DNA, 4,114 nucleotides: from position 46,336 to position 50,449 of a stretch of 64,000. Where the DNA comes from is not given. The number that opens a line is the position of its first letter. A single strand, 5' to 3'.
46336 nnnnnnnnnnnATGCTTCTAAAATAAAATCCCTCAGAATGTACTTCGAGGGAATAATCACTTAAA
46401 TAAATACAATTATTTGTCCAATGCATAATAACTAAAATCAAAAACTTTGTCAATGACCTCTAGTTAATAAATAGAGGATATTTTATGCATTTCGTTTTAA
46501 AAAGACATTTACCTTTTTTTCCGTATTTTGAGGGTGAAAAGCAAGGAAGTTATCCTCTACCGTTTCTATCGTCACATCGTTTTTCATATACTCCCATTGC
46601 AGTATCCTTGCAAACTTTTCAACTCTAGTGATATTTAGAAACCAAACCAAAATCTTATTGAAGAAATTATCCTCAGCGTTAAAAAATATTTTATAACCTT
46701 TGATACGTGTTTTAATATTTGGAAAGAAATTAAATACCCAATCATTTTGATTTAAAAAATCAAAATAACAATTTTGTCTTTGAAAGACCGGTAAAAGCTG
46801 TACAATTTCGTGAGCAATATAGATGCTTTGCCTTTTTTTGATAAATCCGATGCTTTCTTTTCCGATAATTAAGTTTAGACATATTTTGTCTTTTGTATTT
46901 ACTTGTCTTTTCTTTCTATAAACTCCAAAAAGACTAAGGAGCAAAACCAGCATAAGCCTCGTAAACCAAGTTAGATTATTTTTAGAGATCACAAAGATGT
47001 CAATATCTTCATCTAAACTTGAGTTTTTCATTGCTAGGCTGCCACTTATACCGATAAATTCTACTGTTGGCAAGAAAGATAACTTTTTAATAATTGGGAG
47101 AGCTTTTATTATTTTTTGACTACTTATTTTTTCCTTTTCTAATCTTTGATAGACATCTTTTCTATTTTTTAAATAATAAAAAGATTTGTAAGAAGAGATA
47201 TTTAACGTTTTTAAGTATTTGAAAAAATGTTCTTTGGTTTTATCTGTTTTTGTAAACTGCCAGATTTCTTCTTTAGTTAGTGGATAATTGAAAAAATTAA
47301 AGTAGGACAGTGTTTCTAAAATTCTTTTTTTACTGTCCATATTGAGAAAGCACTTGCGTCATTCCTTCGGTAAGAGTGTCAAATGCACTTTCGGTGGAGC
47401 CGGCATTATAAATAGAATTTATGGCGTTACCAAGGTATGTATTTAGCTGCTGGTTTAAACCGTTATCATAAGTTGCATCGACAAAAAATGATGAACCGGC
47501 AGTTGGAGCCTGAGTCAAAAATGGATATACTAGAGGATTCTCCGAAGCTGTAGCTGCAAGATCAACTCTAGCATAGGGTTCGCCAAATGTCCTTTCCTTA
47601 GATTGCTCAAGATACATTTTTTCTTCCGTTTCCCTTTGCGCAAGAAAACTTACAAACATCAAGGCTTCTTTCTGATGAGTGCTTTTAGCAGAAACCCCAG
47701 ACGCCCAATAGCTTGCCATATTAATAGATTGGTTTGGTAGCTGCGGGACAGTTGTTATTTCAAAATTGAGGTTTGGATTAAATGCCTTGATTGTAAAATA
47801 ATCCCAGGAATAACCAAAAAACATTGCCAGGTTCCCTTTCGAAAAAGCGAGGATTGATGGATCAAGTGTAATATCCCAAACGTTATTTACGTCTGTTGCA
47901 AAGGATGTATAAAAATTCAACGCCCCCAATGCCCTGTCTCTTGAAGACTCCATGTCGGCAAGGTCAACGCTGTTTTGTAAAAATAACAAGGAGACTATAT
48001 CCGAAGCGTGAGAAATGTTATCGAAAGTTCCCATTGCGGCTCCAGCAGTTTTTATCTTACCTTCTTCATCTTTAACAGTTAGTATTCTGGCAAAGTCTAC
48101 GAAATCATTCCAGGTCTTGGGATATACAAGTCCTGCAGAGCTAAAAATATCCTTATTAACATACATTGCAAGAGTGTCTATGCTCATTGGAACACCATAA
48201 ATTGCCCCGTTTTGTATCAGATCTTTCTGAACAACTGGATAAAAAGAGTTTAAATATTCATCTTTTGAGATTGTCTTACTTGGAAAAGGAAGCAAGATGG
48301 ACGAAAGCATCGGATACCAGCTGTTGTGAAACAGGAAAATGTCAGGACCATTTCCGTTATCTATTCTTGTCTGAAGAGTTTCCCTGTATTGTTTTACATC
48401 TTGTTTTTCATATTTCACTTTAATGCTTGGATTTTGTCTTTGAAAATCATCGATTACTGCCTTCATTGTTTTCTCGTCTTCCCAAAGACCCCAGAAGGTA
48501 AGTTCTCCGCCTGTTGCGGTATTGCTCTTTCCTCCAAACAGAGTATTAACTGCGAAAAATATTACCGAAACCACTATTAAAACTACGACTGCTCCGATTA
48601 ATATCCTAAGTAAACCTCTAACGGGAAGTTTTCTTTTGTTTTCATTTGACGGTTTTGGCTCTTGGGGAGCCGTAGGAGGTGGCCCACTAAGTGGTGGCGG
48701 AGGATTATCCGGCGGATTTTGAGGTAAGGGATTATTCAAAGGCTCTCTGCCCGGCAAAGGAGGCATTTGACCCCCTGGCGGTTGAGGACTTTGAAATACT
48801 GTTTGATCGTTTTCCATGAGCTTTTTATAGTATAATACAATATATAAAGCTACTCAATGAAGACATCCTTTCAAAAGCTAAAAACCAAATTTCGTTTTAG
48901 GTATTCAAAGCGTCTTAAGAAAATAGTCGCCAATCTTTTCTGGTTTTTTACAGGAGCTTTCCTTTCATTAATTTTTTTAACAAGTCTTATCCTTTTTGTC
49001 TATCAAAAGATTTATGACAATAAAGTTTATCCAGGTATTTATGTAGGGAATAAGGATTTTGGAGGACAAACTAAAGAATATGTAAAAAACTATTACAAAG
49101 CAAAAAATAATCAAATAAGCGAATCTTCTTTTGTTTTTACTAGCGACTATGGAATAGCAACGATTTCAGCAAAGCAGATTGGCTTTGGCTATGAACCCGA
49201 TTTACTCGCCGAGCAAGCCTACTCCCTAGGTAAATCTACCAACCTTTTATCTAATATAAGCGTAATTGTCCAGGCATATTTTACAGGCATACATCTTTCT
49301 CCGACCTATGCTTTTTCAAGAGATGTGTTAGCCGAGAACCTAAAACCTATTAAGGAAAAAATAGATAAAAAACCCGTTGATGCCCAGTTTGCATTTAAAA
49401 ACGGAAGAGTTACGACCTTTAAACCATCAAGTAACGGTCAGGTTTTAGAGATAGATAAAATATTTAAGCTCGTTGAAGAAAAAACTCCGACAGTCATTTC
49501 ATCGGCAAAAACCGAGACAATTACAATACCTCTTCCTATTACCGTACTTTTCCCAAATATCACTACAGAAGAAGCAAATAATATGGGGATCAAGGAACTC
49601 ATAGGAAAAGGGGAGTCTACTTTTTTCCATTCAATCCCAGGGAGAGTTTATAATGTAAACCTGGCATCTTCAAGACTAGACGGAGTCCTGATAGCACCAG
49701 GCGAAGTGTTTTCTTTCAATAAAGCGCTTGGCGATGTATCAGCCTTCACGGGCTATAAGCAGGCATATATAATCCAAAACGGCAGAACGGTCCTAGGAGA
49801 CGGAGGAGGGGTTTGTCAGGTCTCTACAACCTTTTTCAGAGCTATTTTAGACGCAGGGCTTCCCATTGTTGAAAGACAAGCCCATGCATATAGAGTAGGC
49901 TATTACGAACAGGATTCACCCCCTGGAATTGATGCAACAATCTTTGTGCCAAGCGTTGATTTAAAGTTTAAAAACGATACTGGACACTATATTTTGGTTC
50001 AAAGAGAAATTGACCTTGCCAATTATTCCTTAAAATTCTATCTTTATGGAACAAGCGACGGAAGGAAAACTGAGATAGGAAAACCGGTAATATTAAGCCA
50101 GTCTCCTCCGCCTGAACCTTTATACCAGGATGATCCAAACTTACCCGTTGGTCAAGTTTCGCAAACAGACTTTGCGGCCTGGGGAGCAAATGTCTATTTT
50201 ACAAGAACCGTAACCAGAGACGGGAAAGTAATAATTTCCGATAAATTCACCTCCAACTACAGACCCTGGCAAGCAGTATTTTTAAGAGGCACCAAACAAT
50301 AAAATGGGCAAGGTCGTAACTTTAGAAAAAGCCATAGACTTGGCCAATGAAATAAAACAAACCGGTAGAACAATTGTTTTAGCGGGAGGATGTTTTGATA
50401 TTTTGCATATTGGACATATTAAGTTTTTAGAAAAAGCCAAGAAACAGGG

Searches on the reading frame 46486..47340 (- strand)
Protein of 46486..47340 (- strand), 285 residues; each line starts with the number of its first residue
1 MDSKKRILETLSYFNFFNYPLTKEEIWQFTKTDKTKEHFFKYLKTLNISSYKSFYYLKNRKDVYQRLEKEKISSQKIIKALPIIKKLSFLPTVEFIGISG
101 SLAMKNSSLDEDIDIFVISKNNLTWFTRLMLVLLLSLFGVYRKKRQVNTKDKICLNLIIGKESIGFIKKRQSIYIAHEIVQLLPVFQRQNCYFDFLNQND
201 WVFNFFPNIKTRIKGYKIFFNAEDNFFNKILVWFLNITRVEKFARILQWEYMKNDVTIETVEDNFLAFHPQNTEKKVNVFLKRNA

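Call 34: search_protein_families(library=pfam, proteins=[window:46486-47340:-], max_evalue=0.0001)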
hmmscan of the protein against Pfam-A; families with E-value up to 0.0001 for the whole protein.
window:46486-47340:- (285 aa): 1 family
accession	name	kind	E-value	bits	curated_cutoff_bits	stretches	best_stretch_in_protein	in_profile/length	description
PF18765.7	Polbeta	-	2.9e-05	24.6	26.9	1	83-136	3-56/93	Polymerase beta, Nucleotidyltransferase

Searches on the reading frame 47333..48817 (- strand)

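Call 34: search_protein_families(library=pfam, proteins=[window:47333-48817:-], max_evalue=0.0001)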
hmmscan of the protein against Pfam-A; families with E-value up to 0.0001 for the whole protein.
window:47333-48817:- (495 aa): 2 families
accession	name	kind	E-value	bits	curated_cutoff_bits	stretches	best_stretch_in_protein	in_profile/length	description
PF01547.30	SBP_bac_1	-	1.3e-32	114.5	26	1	114-396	6-304/307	Bacterial extracellular solute-binding protein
PF13416.11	SBP_bac_8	-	6e-29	102.1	27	1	120-402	1-253/279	Bacterial extracellular solute-binding protein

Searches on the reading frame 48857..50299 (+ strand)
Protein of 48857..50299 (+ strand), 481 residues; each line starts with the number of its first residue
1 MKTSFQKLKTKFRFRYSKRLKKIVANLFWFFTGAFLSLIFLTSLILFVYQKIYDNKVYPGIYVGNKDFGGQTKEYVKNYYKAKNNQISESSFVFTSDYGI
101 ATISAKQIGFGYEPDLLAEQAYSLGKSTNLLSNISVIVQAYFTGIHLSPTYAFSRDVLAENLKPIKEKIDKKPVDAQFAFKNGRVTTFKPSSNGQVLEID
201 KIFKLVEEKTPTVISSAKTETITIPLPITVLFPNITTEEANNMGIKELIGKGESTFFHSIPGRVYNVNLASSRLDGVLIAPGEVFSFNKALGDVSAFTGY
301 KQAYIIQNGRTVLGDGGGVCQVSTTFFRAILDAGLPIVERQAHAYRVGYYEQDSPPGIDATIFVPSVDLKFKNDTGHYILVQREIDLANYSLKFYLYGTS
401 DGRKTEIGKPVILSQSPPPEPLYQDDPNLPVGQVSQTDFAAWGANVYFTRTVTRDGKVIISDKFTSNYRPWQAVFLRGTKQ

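Call 34: search_protein_families(library=pfam, proteins=[window:48857-50299:+], max_evalue=0.0001)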
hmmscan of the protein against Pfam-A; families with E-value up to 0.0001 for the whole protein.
window:48857-50299:+ (481 aa): 2 families
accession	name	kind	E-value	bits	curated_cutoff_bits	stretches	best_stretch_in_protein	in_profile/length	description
PF04294.18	VanW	-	3.3e-41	140.2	27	1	263-389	2-124/130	VanW like protein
PF12229.13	PG_binding_4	-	7.7e-15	55.5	22.1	1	102-210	2-108/117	Putative peptidoglycan binding domain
